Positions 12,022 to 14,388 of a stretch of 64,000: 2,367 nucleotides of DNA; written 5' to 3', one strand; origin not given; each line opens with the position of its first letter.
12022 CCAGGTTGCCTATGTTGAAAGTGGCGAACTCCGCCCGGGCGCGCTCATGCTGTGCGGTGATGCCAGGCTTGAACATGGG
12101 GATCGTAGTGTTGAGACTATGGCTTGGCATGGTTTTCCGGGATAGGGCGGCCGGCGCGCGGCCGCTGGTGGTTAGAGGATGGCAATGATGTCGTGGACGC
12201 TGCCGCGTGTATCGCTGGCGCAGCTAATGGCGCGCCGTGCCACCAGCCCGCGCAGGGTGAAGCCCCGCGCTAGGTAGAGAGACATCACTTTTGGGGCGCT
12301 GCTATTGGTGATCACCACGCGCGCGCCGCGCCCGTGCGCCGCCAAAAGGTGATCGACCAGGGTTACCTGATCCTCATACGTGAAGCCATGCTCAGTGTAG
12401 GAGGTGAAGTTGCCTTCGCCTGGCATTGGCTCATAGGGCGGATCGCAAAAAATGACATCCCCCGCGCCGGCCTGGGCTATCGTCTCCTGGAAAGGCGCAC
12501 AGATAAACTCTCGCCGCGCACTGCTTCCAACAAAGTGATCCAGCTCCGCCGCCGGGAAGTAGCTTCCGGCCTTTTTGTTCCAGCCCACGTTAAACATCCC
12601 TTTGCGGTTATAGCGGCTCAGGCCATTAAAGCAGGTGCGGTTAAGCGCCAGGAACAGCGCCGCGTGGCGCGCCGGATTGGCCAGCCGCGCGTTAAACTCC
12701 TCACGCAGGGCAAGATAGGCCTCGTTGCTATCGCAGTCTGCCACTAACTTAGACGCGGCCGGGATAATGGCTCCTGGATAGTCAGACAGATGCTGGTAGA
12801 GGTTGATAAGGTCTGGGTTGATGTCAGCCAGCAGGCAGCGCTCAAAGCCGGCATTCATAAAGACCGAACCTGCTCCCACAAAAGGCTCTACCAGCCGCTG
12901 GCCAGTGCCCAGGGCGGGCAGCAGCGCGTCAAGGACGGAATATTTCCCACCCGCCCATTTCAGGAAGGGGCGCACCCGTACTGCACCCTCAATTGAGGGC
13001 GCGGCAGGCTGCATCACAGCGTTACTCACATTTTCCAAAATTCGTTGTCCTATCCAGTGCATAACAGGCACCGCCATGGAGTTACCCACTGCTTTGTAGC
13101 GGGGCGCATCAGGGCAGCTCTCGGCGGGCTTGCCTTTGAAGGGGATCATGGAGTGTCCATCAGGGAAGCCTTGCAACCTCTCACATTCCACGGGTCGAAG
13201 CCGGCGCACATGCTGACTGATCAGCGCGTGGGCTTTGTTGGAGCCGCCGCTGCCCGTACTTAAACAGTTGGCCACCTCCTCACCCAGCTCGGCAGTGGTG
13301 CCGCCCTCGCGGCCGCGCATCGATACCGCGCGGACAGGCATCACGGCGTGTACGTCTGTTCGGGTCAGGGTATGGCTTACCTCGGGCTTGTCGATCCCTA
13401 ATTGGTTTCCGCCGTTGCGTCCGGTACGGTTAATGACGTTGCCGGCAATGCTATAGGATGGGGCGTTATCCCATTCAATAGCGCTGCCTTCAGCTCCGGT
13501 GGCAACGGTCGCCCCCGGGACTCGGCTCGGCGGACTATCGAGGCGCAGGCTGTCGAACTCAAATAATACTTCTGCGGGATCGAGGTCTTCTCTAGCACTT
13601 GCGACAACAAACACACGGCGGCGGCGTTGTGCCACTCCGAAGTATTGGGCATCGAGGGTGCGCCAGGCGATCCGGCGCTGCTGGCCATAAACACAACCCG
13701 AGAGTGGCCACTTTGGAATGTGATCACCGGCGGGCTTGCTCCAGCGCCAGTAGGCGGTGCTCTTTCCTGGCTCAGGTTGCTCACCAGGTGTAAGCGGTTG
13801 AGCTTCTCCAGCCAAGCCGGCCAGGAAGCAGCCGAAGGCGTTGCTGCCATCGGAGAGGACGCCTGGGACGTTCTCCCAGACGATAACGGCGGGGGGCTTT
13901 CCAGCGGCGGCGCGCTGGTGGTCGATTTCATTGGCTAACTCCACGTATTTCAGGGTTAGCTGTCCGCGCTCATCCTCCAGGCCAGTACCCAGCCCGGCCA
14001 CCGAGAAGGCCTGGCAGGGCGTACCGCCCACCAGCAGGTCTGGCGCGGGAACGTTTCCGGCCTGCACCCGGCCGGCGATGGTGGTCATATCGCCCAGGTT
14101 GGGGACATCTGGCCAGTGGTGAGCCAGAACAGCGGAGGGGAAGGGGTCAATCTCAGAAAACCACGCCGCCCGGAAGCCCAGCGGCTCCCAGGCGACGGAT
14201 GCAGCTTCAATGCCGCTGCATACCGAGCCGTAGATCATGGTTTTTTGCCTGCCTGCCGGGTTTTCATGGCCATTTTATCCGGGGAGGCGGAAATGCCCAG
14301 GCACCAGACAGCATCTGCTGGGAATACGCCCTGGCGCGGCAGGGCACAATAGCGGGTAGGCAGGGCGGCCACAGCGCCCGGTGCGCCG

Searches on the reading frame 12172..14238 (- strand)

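Call 13: search_protein_families(library=phrogs, proteins=[window:12172-14238:-], max_evalue=0.00001)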
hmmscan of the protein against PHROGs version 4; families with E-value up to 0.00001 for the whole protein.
window:12172-14238:- (688 aa): 13 families
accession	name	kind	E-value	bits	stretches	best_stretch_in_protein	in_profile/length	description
phrog_116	-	other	1e-193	646.7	1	1-688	208-777/779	DNA methyltransferase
phrog_56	-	other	3.9e-76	258.7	1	377-687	5-321/647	DNA methyltransferase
phrog_363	-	other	3.6e-42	145.7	1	2-271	55-239/327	DNA methyltransferase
phrog_864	-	DNA, RNA and nucleotide metabolism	1.4e-40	140.6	2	14-275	654-884/1064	DNA primase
phrog_26324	-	other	3.9e-31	109.7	1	341-401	144-204/210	DNA methyltransferase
phrog_16528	-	other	1.4e-23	84.7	1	324-402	148-219/236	DNA methyltransferase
phrog_26700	-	unknown function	1.1e-19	71.4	1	421-679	5-265/552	-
phrog_16427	-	other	8.7e-19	69.1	1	315-405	90-173/235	DNA methyltransferase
phrog_13621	-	unknown function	2.1e-16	60.9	1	337-404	47-112/121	-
phrog_1996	-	other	2e-15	58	1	545-676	3-128/150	DNA methyltransferase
phrog_17284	-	unknown function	6.4e-10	39.7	1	343-405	158-215/245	-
phrog_23296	-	other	9.9e-10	39.1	1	372-400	26-54/68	DNA methyltransferase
phrog_31585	-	unknown function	2.6e-06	28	1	350-405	18-66/69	-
